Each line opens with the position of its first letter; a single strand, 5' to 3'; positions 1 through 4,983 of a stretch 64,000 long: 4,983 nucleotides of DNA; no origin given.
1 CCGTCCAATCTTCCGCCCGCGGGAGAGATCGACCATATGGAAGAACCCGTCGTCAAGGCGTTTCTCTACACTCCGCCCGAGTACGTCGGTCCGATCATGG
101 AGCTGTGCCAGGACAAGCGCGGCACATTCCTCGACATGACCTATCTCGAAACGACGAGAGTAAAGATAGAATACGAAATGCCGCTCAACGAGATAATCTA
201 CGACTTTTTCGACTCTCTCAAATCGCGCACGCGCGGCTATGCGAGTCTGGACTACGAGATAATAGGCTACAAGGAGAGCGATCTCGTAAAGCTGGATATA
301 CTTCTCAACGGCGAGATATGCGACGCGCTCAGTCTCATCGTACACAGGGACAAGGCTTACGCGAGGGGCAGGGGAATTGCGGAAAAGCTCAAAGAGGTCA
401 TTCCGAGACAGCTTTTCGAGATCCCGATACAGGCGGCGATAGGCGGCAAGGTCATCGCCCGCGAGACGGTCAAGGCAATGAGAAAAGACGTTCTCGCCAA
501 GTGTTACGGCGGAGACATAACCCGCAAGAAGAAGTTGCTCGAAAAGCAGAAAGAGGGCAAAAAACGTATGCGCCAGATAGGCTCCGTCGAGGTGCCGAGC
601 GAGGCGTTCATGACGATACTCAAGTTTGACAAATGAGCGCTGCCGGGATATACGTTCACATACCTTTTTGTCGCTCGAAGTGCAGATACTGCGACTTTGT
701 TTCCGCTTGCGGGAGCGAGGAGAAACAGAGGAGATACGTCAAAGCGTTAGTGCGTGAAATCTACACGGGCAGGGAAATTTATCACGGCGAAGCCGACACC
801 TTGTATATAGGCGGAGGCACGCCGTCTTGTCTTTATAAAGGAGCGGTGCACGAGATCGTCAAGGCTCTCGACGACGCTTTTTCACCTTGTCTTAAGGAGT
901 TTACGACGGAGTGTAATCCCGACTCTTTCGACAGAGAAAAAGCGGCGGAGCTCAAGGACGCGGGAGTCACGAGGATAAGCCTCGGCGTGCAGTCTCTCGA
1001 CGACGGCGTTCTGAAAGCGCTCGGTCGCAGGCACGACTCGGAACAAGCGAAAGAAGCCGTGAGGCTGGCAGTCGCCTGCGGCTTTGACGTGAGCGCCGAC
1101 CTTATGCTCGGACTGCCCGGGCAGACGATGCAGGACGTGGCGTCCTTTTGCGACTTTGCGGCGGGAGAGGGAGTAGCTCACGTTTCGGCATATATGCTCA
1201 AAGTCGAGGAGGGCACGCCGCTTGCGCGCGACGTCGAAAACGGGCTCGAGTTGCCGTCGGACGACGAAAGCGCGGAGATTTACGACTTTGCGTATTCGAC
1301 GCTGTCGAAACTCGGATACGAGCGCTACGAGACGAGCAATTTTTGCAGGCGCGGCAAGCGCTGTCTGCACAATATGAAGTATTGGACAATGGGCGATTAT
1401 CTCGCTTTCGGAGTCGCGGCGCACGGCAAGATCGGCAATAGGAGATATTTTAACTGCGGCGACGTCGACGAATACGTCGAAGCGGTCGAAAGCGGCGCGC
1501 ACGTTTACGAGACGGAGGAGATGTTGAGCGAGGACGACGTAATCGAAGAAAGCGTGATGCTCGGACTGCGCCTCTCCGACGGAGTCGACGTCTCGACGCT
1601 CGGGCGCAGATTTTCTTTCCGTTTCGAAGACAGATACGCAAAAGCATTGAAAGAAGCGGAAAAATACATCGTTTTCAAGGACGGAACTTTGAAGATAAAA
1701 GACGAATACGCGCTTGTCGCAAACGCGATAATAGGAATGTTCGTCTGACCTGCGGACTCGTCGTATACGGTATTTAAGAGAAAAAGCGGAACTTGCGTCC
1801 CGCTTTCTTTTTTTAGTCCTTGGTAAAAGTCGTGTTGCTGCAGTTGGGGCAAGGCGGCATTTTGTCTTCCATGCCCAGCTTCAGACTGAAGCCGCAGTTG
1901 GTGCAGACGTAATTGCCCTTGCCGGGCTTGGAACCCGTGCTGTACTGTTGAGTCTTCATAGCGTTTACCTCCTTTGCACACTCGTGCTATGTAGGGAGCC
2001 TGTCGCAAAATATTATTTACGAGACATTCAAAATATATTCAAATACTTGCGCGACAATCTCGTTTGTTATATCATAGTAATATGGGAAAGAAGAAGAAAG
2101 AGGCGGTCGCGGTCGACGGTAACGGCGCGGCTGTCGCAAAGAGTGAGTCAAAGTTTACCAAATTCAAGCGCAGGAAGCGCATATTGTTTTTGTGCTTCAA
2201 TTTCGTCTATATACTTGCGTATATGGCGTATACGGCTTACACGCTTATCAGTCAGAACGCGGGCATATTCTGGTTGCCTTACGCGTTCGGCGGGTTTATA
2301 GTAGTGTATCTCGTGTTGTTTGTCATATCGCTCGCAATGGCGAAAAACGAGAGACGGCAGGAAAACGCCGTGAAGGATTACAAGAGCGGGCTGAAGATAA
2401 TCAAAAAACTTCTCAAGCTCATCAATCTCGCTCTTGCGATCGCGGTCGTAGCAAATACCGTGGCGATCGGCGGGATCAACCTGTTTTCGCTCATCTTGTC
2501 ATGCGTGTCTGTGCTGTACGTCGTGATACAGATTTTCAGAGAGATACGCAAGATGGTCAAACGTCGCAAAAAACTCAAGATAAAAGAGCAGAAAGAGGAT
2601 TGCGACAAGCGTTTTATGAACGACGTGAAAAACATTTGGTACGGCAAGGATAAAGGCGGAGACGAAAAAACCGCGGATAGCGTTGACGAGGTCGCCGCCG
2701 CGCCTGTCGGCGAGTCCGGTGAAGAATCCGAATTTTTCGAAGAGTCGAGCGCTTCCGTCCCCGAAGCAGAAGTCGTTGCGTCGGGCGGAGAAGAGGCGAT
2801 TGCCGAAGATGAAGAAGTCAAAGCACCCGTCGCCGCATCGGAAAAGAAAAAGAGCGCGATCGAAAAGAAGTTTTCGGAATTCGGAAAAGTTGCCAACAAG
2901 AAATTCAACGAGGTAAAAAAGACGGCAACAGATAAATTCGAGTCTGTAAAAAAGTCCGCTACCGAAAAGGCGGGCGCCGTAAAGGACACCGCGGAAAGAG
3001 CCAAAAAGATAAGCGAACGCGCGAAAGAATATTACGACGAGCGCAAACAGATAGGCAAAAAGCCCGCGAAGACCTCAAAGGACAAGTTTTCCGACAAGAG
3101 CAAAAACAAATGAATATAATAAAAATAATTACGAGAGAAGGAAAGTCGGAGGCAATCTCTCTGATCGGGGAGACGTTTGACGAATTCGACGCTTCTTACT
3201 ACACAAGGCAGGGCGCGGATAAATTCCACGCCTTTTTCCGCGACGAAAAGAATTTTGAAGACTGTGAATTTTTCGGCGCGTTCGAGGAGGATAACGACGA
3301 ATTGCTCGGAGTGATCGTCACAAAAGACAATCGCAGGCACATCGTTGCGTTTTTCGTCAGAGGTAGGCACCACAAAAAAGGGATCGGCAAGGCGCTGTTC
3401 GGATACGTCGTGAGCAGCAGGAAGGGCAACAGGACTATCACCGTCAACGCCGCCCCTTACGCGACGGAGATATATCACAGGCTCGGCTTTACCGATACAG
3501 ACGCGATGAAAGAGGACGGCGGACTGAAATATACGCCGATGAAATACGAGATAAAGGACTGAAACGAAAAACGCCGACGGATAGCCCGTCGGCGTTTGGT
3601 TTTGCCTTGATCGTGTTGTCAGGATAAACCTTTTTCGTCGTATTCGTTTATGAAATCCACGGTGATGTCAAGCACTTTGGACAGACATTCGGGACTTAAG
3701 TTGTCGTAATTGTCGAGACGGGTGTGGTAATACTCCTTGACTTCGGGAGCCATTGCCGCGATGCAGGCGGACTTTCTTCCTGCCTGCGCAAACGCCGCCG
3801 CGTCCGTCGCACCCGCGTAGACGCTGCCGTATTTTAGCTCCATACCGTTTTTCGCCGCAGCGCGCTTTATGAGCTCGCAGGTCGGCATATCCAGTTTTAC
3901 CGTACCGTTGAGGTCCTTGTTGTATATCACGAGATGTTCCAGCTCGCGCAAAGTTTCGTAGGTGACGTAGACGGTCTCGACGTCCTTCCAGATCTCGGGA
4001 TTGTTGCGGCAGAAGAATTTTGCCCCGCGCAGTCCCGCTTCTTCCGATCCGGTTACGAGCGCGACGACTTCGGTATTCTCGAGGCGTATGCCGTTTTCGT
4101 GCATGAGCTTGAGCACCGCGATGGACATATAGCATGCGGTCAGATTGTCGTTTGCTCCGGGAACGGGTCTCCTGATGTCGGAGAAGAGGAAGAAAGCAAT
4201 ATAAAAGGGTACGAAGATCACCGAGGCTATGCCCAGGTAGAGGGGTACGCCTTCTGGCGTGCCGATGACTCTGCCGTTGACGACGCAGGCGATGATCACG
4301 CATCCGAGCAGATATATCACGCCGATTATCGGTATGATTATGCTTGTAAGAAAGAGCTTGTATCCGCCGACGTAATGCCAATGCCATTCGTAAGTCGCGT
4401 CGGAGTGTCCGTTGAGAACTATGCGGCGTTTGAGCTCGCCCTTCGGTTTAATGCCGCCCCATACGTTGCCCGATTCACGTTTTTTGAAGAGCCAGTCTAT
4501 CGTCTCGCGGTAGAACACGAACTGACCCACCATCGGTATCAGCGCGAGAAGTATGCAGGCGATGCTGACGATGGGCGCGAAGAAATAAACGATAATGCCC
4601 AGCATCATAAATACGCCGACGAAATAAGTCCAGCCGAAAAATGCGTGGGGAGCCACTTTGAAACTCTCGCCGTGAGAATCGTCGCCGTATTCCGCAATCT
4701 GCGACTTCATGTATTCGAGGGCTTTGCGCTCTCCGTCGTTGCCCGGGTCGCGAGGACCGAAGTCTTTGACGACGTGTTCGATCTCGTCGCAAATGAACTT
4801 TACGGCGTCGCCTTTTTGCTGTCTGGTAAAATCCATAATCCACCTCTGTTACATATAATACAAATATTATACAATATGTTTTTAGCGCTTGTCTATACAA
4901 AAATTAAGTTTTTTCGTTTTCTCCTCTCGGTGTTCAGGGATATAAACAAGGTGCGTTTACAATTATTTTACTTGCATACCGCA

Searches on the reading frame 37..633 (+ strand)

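Call 17: search_protein_families(library=pfam, proteins=[window:37-633:+], max_evalue=0.00001)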
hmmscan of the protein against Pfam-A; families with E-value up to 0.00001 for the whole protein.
window:37-633:+ (199 aa): 2 families
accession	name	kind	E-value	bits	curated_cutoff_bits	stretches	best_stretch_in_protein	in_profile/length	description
PF06421.17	LepA_C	-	6.1e-52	174.7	29.7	1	90-196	1-107/107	GTP-binding protein LepA C-terminus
PF00679.30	EFG_C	-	2e-23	82.7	27.9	1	2-87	3-87/89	Elongation factor G C-terminus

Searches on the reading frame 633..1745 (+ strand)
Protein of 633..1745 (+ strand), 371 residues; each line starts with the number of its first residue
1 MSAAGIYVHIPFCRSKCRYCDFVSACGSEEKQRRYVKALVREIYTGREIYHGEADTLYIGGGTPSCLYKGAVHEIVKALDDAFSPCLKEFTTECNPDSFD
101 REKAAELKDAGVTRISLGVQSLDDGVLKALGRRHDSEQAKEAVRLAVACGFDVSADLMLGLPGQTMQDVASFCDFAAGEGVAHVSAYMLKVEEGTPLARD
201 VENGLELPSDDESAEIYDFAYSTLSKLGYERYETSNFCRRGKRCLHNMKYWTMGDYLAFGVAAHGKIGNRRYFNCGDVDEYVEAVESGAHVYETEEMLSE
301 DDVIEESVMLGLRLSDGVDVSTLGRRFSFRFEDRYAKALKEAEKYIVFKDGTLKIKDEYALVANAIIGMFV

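Call 17: search_protein_families(library=pfam, proteins=[window:633-1745:+], max_evalue=0.00001)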
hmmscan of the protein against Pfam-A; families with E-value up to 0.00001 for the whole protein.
window:633-1745:+ (371 aa): 2 families
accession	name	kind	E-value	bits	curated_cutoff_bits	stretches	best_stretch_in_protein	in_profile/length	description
PF04055.27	Radical_SAM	-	2.4e-31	109.6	29.5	1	7-176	1-166/166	Radical SAM superfamily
PF06969.22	HemN_C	-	1.7e-09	38.1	24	1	298-358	1-56/67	HemN C-terminal domain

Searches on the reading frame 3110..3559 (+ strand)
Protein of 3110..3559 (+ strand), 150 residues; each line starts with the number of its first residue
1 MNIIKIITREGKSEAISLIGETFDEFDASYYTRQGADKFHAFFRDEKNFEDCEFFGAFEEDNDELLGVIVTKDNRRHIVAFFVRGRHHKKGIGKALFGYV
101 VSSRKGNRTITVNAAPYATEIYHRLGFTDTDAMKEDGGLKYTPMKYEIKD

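Call 17: search_protein_families(library=pfam, proteins=[window:3110-3559:+], max_evalue=0.00001)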
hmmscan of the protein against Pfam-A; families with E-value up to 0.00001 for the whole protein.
window:3110-3559:+ (150 aa): 3 families
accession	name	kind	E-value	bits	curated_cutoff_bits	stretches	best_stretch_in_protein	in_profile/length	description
PF13673.13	Acetyltransf_10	-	3.2e-26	92.2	23.6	1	28-147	2-127/128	Acetyltransferase (GNAT) domain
PF00583.31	Acetyltransf_1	-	1.7e-07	32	20.7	1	28-127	10-116/116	Acetyltransferase (GNAT) family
PF13508.13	Acetyltransf_7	-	2e-07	31.7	27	1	54-128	5-83/84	Acetyltransferase (GNAT) domain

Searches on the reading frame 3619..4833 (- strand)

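Call 17: search_protein_families(library=pfam, proteins=[window:3619-4833:-], max_evalue=0.00001)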
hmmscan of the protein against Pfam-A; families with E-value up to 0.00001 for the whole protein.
window:3619-4833:- (404 aa): 2 families
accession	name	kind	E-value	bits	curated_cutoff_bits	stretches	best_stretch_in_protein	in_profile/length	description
PF04389.22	Peptidase_M28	-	8e-18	65.3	21.3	1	224-393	27-191/193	Peptidase family M28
PF05343.19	Peptidase_M42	-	9.9e-10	38.4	23.2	1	227-362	132-271/292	M42 glutamyl aminopeptidase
